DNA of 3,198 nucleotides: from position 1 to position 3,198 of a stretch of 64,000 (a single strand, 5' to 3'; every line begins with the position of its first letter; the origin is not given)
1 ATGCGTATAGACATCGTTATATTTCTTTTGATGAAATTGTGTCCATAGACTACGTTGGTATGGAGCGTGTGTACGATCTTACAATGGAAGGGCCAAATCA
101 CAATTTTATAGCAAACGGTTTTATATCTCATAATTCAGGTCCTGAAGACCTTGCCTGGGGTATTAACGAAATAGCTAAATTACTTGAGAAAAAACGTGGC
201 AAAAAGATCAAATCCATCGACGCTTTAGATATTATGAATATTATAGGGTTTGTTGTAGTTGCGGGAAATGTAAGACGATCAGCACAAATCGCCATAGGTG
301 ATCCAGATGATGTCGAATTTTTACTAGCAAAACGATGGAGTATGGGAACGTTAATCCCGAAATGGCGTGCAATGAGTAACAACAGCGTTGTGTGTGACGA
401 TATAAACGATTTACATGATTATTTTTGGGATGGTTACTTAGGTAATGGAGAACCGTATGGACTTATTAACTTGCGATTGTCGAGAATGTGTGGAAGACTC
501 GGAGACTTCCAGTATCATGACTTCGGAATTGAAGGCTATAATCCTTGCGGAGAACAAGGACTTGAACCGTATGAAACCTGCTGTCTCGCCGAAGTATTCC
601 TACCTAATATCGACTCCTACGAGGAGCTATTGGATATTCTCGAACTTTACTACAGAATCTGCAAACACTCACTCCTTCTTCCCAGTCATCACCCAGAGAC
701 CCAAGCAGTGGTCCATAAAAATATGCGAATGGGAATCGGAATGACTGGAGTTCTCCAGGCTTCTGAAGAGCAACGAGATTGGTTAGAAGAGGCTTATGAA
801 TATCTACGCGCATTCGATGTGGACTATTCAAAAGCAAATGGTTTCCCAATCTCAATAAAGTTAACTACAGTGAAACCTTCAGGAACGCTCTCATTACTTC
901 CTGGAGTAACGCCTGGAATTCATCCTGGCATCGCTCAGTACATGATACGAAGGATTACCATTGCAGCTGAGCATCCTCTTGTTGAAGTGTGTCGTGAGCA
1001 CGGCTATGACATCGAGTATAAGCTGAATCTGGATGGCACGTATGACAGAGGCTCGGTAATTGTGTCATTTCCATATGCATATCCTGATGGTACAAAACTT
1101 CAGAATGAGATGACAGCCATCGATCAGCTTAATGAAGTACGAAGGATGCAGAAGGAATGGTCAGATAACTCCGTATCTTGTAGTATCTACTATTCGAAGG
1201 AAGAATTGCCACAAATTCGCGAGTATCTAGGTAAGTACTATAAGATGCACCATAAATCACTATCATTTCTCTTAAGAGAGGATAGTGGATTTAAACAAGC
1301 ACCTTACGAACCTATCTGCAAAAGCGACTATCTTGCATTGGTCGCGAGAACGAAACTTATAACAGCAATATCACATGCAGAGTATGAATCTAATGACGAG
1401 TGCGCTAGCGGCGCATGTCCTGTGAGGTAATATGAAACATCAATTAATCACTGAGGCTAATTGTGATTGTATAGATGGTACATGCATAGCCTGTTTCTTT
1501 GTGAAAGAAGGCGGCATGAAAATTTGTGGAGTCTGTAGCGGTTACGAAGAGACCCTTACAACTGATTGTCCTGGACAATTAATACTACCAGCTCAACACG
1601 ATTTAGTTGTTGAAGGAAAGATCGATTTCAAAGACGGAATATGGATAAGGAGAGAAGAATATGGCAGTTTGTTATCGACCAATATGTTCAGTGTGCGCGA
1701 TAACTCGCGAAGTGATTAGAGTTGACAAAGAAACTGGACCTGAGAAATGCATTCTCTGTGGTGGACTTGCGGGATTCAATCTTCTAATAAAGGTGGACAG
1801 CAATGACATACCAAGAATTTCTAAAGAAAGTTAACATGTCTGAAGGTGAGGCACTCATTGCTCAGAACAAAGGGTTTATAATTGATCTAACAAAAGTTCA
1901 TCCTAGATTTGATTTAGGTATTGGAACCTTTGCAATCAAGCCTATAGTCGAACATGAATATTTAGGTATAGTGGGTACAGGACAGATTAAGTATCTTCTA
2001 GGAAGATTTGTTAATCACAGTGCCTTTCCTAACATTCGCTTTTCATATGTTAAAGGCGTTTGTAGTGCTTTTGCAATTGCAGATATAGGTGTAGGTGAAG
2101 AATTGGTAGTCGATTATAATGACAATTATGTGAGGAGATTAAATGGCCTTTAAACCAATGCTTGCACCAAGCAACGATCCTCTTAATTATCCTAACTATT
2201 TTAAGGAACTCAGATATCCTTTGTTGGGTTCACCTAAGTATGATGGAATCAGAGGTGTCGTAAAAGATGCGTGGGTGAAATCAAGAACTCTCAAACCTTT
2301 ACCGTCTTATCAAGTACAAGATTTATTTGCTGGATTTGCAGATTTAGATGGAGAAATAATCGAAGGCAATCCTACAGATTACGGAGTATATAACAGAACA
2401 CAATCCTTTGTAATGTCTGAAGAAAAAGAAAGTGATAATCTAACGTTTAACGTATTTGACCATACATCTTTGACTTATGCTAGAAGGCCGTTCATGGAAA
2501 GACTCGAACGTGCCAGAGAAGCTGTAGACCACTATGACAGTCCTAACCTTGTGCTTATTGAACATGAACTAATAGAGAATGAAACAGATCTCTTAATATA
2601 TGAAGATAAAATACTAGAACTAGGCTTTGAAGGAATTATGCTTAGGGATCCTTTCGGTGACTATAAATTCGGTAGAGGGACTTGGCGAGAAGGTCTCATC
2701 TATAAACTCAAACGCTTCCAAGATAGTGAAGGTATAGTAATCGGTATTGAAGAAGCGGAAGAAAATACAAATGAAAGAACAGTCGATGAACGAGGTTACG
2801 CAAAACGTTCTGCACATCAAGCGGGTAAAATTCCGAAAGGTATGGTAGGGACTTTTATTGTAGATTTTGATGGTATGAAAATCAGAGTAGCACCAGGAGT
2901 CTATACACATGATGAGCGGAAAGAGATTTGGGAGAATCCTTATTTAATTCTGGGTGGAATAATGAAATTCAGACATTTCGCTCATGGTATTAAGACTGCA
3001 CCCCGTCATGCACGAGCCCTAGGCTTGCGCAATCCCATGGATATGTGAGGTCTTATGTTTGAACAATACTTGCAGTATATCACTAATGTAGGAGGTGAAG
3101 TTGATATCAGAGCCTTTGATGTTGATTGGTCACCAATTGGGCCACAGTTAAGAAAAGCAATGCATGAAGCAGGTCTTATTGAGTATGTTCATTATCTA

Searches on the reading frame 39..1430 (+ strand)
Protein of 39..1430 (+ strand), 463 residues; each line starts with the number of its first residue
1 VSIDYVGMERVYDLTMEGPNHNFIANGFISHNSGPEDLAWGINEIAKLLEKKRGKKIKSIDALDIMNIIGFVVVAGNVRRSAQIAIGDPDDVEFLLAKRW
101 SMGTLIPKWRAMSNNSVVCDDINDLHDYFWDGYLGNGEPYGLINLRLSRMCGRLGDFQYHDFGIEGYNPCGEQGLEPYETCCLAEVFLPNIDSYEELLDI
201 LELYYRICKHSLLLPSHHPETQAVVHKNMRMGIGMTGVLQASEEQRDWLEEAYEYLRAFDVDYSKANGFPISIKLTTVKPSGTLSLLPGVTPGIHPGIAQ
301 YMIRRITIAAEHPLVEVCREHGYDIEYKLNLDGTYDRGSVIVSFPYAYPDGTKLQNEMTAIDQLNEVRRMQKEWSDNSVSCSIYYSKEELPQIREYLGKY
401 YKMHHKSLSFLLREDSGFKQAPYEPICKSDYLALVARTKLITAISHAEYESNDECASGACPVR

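Call 49: search_protein_families(library=pfam, proteins=[window:39-1430:+], max_evalue=0.001)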
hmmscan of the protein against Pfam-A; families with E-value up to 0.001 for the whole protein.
window:39-1430:+ (463 aa): 2 families
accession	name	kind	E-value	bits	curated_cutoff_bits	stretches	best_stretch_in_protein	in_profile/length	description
PF02867.20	Ribonuc_red_lgC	-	2.8e-09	36.6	23.9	0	275-408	383-520/523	Ribonucleotide reductase, barrel domain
PF14890.11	Intein_splicing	-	7.3e-05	23.1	35.8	1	4-32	127-155/155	Intein splicing domain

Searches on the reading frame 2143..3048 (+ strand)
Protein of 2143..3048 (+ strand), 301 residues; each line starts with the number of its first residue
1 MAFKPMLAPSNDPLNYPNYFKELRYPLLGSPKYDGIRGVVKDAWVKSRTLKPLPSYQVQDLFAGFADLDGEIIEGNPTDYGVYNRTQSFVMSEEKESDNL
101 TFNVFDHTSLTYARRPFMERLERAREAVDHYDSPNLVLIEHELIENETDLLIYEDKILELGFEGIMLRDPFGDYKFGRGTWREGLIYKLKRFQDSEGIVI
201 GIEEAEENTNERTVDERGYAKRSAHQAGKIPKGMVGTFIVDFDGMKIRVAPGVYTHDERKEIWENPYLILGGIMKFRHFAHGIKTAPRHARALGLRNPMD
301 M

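Call 49: search_protein_families(library=pfam, proteins=[window:2143-3048:+], max_evalue=0.001)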
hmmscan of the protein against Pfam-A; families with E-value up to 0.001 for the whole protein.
window:2143-3048:+ (301 aa): 2 families
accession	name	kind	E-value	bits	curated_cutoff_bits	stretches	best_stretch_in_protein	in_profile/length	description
PF01068.26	DNA_ligase_A_M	-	4.3e-07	30.2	26.2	1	5-179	1-196/204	ATP dependent DNA ligase domain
PF14743.12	DNA_ligase_OB_2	-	0.00011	22.5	28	1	232-296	7-66/66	DNA ligase OB-like domain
